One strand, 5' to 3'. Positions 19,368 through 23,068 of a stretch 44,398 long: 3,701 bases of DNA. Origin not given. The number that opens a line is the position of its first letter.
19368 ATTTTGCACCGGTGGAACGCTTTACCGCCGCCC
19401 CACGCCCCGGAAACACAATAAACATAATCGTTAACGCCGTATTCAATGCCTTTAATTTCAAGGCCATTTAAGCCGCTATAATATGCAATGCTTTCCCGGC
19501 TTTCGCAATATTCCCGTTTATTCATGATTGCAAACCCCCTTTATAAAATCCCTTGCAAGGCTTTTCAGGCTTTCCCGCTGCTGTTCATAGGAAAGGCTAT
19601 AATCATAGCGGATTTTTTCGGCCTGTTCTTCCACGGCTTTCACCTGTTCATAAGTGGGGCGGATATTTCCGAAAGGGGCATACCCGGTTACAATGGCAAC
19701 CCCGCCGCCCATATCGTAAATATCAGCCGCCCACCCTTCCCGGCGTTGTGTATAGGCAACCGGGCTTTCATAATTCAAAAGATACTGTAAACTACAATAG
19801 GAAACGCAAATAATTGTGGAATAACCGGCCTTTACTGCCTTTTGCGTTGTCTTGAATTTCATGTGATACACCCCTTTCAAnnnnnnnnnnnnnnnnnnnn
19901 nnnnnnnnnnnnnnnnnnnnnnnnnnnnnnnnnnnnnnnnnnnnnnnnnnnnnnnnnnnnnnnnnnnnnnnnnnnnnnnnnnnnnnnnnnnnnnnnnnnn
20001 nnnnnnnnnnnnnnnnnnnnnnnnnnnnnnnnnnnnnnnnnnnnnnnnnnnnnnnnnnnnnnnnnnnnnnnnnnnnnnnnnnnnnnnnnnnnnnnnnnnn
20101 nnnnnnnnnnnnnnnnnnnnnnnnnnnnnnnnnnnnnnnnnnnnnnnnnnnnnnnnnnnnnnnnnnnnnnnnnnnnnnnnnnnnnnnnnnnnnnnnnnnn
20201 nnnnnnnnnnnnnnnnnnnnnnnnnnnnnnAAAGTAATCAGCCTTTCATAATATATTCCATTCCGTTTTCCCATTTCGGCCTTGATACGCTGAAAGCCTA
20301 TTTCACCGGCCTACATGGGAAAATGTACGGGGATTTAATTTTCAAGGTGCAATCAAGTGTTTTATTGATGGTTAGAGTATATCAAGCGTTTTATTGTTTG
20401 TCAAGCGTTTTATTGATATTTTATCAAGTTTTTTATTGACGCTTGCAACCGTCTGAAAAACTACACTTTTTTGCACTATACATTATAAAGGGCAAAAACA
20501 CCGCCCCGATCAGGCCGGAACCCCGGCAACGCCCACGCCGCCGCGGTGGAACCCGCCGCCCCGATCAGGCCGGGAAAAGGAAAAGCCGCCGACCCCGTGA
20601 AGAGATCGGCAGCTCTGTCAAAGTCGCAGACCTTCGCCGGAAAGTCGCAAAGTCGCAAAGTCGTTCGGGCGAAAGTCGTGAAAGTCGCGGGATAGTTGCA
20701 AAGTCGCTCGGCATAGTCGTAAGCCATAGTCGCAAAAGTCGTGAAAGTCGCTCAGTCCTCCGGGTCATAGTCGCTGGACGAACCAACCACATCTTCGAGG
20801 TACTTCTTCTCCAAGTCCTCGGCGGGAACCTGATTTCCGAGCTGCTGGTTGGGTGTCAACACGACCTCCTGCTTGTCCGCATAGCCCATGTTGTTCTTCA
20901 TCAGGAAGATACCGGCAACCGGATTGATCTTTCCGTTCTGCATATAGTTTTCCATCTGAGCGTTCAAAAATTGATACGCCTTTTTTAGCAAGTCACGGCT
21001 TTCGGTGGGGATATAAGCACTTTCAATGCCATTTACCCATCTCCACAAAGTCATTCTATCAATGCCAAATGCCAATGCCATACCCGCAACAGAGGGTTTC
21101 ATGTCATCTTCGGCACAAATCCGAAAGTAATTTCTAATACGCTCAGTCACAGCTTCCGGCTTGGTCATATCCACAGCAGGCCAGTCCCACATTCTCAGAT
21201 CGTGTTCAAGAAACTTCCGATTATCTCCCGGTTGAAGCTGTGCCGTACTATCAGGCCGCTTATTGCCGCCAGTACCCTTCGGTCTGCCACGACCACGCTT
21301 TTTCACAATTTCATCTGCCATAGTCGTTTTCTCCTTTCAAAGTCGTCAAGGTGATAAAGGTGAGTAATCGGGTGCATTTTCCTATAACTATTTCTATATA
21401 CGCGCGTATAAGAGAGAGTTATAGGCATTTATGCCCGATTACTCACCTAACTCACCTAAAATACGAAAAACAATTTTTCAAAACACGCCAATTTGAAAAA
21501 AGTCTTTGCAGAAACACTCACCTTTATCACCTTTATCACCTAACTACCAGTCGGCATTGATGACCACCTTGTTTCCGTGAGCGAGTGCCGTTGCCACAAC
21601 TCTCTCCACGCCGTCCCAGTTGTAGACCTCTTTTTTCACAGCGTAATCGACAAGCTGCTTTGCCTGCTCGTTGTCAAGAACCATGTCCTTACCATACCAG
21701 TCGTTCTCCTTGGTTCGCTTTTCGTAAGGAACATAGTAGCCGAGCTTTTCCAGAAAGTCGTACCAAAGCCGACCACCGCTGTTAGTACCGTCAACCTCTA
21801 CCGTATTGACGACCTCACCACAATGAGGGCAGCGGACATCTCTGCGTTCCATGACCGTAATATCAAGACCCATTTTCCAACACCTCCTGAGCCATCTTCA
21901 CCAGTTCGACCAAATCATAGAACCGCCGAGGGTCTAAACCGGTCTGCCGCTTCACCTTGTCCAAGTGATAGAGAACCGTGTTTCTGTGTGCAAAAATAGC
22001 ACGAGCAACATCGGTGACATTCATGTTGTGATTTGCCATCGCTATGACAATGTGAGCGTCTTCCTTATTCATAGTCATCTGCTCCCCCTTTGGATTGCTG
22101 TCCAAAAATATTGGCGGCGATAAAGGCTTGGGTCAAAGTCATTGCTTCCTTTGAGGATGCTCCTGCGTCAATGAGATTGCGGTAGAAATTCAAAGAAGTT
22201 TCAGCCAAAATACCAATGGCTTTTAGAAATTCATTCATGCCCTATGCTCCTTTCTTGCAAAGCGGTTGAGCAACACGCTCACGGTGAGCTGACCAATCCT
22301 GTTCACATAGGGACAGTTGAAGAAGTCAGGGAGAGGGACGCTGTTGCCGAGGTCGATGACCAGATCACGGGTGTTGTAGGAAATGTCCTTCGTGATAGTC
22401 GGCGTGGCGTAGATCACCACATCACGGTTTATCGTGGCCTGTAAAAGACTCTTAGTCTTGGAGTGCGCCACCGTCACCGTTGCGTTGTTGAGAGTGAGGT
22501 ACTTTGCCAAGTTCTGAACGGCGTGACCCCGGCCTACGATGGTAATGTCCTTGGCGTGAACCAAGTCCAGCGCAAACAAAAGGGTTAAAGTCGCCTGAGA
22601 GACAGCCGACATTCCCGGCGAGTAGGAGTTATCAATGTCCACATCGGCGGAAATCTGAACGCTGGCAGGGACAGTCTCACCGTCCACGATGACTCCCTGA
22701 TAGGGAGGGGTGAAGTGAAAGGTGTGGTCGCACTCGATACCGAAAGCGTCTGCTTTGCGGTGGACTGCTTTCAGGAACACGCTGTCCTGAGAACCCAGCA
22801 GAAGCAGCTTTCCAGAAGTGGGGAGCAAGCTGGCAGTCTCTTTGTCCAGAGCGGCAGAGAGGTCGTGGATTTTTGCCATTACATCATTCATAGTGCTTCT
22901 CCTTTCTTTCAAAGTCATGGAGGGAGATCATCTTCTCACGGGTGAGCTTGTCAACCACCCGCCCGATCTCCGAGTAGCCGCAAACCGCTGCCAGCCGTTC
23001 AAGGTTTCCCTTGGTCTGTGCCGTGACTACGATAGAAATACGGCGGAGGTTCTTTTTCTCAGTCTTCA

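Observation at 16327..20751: Self-contained accessory island splitting terS from terL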

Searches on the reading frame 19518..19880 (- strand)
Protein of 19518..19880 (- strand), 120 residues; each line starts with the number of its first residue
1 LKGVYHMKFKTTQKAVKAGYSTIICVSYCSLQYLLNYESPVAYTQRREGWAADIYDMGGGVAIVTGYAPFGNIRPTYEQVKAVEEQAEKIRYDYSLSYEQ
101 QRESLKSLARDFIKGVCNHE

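Call 3: search_protein_families(library=pfam, proteins=[window:19518-19880:-], max_evalue=0.1)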
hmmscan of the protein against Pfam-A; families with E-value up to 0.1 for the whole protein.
window:19518-19880:- (120 aa): 1 family
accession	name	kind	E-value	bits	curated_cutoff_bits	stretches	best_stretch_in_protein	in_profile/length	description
PF19890.4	DUF6363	-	0.0096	16.2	26.4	1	73-109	34-71/75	Domain of unknown function (DUF6363)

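Call 4: search_protein_families(library=phrogs, proteins=[window:19518-19880:-], max_evalue=0.01)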
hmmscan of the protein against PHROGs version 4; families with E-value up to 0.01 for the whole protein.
window:19518-19880:- (120 aa): 0 families

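Call 12: search_protein_families(library=padloc, proteins=[window:19518-19880:-], max_evalue=0.1)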
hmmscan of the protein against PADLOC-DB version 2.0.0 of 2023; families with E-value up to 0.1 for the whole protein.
window:19518-19880:- (120 aa): 0 families

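Call 69: search_protein_families(library=ncbifam, proteins=[window:19518-19880:-], max_evalue=0.01)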
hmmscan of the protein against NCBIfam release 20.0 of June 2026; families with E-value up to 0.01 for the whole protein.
window:19518-19880:- (120 aa): 0 families

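Call 72: find_homologous_proteins(query=window:19521-19862:-, max_evalue=0.001)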
Query seq(114 aa) (114 aa): 915 proteins with E <= 0.001 among 934 candidates; the best 120 are listed.
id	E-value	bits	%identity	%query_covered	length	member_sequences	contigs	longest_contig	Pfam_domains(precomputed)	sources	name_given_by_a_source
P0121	3.4e-68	244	96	100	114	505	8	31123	-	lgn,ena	-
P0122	2.1e-64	232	91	100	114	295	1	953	-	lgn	-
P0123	6.3e-64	231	90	100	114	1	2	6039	-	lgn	-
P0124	1.3e-63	230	89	100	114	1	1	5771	-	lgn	-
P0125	2.6e-63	229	91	100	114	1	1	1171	-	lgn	-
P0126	4.1e-63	228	90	100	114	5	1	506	-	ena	-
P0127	7.8e-63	227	91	100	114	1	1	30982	-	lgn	-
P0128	1.4e-62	226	90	100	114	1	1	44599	-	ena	-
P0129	2.0e-62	226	89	100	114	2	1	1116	-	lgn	-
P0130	2.0e-62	226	90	100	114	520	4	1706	-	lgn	-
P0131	5.7e-62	224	89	100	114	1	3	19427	-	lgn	-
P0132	1.0e-61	224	89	100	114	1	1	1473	-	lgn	-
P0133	2.1e-61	223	89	100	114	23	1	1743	-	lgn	-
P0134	3.8e-61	222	88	100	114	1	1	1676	-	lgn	-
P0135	5.3e-61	221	88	100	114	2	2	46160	-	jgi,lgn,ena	jgi:hypothetical protein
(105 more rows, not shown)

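Call 80: predict_structure(alignment_id=A2)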
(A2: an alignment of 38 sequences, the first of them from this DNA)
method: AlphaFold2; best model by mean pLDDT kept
length: 114 residues; sequences in the alignment: 38
mean_pLDDT: 56.0   pTM: 0.44
mean pLDDT of the five models: 56.0, 53.8, 52.8, 51.6, 51.4
residues with pLDDT >= 90: 5; 70-90: 30; 50-70: 21; < 50: 58
segments of 3 or more residues with pLDDT < 50: 1-20, 30-46, 51-55, 59-67
pLDDT, mean of each block of 10 residues (from residue 1): 35 45 50 36 44 49 46 74 86 81 71 53
secondary structure, 60 per line:
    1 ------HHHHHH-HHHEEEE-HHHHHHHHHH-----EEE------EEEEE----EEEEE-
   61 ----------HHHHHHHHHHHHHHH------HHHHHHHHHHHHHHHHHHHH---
elements in order: H7-12 E17-20 H22-31 E37-39 E46-50 E55-59 H71-85 H92-111

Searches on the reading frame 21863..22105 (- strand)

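Call 69: search_protein_families(library=ncbifam, proteins=[window:21863-22105:-], max_evalue=0.01)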
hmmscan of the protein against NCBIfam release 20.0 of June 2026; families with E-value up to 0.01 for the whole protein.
window:21863-22105:- (80 aa): 2 families
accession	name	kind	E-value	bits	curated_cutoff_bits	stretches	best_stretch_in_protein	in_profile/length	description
NF008550.0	PRK11477.1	equivalog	2.5e-06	26.6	612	1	17-67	324-374/385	CdaR family transcriptional regulator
NF050824.1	TransRegRv1453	equivalog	0.0017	17.3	600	1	17-53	343-379/404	Rv1453 family transcriptional regulator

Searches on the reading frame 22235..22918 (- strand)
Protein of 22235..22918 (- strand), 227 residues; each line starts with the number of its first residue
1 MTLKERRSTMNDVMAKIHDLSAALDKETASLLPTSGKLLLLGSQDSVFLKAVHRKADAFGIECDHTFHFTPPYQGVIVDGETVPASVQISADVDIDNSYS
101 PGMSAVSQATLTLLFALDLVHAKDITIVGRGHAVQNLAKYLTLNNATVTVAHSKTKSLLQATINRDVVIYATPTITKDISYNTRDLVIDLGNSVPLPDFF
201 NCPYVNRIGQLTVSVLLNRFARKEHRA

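Call 23: search_protein_families(library=pfam, proteins=[window:22235-22918:-], max_evalue=0.001)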
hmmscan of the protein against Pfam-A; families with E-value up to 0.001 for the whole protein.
window:22235-22918:- (227 aa): 1 family
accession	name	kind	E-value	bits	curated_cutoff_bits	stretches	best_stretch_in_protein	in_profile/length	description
PF02882.25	THF_DHG_CYH_C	-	6.6e-10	39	27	1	106-191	19-108/160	Tetrahydrofolate dehydrogenase/cyclohydrolase, NAD(P)-binding domain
